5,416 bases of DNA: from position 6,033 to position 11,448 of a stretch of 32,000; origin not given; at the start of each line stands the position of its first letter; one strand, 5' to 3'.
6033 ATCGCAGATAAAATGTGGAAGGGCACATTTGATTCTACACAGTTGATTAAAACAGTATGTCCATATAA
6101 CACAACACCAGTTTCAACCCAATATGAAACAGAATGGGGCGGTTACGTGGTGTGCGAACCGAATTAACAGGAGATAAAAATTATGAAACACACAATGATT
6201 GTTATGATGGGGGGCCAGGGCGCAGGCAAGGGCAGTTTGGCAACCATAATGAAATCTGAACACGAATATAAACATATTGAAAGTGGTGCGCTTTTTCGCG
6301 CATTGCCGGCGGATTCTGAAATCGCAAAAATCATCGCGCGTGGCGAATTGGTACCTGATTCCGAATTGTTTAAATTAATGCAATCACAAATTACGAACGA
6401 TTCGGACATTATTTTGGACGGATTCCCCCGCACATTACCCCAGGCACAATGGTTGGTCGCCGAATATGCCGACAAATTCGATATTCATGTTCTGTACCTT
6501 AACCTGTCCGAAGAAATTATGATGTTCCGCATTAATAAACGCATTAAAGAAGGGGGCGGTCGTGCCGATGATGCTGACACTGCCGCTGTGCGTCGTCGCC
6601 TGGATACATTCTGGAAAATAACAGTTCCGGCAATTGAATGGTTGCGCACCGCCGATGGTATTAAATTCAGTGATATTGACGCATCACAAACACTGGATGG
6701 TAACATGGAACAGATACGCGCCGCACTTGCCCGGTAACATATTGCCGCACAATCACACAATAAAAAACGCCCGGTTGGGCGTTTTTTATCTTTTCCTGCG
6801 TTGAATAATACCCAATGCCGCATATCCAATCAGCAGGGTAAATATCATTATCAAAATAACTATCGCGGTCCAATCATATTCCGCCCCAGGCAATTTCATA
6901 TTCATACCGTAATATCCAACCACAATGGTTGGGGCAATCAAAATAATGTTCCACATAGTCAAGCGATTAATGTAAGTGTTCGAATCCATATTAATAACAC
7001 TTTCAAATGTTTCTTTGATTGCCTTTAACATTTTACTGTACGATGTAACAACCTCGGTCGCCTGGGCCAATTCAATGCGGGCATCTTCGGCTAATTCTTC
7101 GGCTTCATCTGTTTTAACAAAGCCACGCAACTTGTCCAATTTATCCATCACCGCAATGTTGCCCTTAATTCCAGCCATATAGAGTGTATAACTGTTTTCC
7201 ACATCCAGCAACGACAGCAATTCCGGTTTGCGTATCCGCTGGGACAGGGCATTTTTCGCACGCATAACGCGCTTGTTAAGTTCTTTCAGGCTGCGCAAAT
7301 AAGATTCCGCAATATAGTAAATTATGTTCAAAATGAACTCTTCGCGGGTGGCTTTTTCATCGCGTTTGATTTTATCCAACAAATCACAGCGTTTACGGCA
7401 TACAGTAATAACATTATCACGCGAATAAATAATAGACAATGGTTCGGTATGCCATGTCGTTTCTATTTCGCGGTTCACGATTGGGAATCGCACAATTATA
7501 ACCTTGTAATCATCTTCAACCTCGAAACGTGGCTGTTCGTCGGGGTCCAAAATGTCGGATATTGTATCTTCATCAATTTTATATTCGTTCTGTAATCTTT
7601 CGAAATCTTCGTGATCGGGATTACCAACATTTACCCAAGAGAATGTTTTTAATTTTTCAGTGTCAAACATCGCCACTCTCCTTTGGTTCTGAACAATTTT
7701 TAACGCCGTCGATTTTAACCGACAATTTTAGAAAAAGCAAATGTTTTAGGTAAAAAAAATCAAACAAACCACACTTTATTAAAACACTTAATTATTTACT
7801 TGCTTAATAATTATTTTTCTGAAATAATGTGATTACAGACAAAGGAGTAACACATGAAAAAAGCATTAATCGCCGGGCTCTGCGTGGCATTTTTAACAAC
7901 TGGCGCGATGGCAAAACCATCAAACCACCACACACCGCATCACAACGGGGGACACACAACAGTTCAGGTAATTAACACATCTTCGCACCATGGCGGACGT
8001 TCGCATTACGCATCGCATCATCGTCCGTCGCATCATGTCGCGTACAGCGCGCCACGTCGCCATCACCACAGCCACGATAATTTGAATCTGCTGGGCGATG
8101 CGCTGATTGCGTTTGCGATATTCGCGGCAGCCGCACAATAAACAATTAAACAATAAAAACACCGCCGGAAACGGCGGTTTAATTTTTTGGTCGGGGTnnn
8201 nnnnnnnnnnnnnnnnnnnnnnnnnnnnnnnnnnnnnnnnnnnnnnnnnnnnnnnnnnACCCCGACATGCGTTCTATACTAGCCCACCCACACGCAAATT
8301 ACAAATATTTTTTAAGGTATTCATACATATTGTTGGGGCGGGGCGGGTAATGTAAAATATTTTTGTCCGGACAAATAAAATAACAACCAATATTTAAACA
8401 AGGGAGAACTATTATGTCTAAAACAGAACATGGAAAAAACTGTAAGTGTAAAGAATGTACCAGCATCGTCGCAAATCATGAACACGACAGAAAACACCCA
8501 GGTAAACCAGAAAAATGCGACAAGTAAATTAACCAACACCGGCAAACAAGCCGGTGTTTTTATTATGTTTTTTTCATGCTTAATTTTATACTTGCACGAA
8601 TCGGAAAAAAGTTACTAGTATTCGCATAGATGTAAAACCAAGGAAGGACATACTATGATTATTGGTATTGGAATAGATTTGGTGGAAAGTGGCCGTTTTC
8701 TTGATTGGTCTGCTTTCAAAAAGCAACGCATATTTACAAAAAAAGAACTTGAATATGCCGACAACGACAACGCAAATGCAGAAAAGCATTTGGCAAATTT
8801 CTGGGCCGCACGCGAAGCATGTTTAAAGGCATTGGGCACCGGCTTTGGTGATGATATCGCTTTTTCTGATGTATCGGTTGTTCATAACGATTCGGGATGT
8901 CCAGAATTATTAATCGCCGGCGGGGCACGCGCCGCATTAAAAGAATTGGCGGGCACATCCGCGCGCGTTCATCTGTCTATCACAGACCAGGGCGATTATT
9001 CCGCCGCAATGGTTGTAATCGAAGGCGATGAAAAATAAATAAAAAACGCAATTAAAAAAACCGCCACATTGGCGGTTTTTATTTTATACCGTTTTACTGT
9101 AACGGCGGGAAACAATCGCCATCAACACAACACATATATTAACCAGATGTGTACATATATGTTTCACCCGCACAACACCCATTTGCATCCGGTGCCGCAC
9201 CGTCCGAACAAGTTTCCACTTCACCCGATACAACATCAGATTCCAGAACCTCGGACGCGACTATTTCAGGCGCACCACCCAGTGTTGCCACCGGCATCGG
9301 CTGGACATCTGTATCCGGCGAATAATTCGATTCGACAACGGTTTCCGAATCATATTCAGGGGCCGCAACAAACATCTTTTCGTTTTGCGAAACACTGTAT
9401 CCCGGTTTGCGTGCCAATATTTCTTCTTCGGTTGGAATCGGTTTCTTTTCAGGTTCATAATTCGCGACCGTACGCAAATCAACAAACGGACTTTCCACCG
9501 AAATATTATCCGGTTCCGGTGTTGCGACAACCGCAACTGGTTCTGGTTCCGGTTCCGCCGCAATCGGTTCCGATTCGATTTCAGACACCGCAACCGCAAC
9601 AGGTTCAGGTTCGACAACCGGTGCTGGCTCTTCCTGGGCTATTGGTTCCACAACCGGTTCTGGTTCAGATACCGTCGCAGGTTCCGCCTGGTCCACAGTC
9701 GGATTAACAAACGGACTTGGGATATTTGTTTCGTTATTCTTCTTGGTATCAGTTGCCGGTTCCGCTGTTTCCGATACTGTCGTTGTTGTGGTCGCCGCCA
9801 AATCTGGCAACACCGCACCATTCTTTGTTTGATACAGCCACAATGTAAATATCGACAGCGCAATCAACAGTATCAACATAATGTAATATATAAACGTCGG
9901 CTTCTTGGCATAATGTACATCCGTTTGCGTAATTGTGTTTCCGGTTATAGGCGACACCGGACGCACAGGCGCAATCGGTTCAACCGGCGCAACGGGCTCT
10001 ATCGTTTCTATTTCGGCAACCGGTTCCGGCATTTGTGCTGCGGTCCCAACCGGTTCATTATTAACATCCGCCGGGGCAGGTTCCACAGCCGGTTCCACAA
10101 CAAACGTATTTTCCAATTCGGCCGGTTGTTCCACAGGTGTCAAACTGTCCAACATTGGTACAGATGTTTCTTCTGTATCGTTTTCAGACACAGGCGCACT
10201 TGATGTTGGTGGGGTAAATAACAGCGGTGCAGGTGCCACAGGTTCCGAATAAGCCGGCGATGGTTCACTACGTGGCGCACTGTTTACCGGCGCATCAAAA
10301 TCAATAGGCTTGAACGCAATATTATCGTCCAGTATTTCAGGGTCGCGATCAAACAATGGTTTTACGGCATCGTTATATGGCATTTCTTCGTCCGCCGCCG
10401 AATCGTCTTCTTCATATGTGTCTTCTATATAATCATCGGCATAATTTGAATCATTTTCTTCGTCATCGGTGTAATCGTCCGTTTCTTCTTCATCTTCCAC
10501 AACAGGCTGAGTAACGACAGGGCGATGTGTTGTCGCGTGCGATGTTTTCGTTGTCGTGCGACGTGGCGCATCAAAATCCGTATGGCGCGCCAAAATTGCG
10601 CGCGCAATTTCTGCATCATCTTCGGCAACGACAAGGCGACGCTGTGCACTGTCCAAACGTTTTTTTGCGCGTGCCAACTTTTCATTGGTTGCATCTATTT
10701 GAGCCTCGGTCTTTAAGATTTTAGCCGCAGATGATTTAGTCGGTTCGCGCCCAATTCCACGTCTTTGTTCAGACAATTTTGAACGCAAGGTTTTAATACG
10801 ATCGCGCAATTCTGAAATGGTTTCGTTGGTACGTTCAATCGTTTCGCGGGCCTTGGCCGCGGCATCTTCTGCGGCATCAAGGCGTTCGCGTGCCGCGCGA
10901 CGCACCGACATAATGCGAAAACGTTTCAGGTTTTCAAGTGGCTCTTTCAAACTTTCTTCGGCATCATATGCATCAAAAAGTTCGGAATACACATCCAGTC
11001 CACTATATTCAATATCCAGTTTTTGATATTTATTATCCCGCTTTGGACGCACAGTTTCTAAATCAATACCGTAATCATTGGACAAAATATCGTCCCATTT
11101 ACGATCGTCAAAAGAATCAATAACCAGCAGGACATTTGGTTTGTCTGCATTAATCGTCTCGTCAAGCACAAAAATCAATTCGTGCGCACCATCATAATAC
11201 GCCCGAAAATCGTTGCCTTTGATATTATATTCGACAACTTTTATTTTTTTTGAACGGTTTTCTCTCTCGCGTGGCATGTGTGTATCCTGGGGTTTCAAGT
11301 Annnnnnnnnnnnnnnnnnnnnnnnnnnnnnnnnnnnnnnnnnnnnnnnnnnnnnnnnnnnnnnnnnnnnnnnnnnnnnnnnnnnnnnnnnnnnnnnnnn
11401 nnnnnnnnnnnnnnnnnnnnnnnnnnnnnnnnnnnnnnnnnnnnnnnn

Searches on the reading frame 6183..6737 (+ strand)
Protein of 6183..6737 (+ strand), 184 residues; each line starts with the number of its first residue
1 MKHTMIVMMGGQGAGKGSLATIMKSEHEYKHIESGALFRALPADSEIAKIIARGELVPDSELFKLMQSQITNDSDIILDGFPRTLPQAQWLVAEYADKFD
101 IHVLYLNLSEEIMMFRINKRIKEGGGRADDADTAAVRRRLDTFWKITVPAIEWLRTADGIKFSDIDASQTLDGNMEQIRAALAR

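Call 88: find_encoding_contigs(protein=window:6183-6737:+, flank=10000, max_places=1)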
Protein window:6183-6737:+ (184 aa): 4 contigs read that carry it; 1 place shown.
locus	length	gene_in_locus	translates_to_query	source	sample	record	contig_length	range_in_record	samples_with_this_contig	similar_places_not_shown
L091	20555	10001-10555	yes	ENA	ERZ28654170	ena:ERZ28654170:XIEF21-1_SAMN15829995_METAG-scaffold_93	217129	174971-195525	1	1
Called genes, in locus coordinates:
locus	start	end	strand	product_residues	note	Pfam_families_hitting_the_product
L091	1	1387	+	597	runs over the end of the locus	PF13509:S1_2 (faint), PF00575:S1, PF00575:S1, PF23459:S1_RRP5 (weak), PF00575:S1, PF23459:S1_RRP5 (weak), PF00575:S1, PF23459:S1_RRP5, +2 more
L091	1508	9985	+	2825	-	-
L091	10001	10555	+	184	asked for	PF13671:AAA_33 (weak), PF00406:ADK, PF13207:AAA_17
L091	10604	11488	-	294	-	PF01544:CorA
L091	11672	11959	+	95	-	-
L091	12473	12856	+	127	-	PF01648:ACPS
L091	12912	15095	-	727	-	-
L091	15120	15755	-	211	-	PF07750:GcrA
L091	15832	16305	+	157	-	PF01478:Peptidase_A24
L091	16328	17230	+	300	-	-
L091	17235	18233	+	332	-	-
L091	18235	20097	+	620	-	-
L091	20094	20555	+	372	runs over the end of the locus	PF05838:Glyco_hydro_108 (weak), PF09374:PG_binding_3 (weak)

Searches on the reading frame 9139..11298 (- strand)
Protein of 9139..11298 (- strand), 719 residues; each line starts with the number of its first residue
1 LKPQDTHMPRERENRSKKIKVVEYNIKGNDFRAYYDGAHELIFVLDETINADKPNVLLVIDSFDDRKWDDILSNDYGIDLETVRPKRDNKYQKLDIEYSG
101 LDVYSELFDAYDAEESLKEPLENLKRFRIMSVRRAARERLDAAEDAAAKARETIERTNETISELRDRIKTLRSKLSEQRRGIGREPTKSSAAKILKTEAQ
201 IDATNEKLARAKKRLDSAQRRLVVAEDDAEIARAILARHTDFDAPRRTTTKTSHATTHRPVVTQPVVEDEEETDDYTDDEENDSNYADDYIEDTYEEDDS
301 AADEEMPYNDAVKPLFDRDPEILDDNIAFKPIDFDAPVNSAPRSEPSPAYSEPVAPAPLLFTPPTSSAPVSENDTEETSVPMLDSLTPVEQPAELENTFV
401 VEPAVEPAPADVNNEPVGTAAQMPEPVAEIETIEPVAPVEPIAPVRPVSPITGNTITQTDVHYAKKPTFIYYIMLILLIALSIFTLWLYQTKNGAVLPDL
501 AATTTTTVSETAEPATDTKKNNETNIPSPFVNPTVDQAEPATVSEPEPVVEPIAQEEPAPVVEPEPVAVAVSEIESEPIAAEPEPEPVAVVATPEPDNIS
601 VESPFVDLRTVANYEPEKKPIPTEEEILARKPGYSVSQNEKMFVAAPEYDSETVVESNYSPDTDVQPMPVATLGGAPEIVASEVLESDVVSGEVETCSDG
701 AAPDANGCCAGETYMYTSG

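Call 3: search_protein_families(library=pfam, proteins=[window:9139-11298:-], max_evalue=0.1)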
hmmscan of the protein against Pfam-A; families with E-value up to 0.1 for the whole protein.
window:9139-11298:- (719 aa): 6 families
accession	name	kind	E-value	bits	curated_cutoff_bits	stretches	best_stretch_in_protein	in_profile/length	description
PF08700.17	VPS51_Exo84_N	-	0.0043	17.6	24.2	0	157-183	56-82/87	Vps51/EXO84/COG1 N-terminal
PF02050.21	FliJ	-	0.0059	17.3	28.4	1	141-231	1-91/123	Flagellar FliJ protein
PF12795.12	MscS_porin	-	0.017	15.2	34.4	1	136-221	97-178/238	Mechanosensitive ion channel porin domain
PF14712.11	Snapin_Pallidin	-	0.033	15.1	29.6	1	149-216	17-86/89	Snapin/Pallidin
PF13600.11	DUF4140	-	0.045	14.6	27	0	126-175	46-95/98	N-terminal domain of unknown function (DUF4140)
PF01519.22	DUF16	-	0.092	13.7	40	0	138-217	34-101/104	Protein of unknown function DUF16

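Call 6: search_protein_families(library=ncbifam, proteins=[window:9139-11298:-], max_evalue=0.1)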
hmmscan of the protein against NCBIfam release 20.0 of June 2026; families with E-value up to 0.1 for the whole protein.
window:9139-11298:- (719 aa): 8 families
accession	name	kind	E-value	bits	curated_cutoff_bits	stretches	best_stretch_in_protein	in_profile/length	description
NF003034.1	PRK03918.1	equivalog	0.0011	17.1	700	1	112-223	585-697/878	DNA double-strand break repair ATPase Rad50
TIGR02168.1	SMC_prok_B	equivalog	0.0035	15.1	567.35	1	116-232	355-475/1181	chromosome segregation protein SMC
TIGR04211.1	SH3_and_anchor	equivalog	0.0056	16.3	65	1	133-227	61-153/198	TIGR04211 family SH3 domain-containing protein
NF046048.1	NlpC_P60_DIP1281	equivalog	0.0081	15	517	1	132-285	172-330/587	DIP1281 family NlpC/P60 protein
TIGR02473.1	flagell_FliJ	equivalog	0.015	15.7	50.45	1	127-228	2-104/141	flagellar export protein FliJ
NF047515.1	SpiroCoCo_C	equivalog_domain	0.044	12.9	125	1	138-226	145-227/313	SpiroCoCo family coiled-coil protein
TIGR02169.1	SMC_prok_A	equivalog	0.061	10.9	729.4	1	115-232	389-503/1165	chromosome segregation protein SMC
TIGR04523.1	Mplasa_alph_rch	subfamily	0.086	10.7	270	0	117-178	293-354/745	helix-rich protein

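Call 17: search_protein_families(library=phrogs, proteins=[window:9139-11298:-], max_evalue=0.01)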
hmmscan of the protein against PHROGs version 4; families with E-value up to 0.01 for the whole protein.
window:9139-11298:- (719 aa): 3 families
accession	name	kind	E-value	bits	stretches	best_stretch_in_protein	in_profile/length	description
phrog_167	-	tail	0.0016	17.2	1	134-222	42-140/1555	tail length tape measure protein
phrog_1272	-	tail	0.0023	16.6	1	134-230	108-206/1606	tail length tape measure protein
phrog_339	-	tail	0.005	16.1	1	140-224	487-571/1123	tail length tape measure protein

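Call 84: search_protein_families(library=padloc, proteins=[window:9139-11298:-], max_evalue=0.01)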
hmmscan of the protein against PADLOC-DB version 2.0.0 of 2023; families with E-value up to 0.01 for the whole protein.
window:9139-11298:- (719 aa): 4 families
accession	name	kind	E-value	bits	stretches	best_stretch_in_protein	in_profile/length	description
PDLC00553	JetC2|JetC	-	0.00048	16.1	1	130-274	870-1009/1361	DUF3584 domain; MukB-like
PDLC03868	LmuB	-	0.00096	15.5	1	109-248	283-663/1035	-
PDLC03865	LmuB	-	0.0063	12.7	1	89-222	303-432/1007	-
PDLC00550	JetC2|JetC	-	0.0073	12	1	90-230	819-960/1355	DUF3584 domain; MukB-like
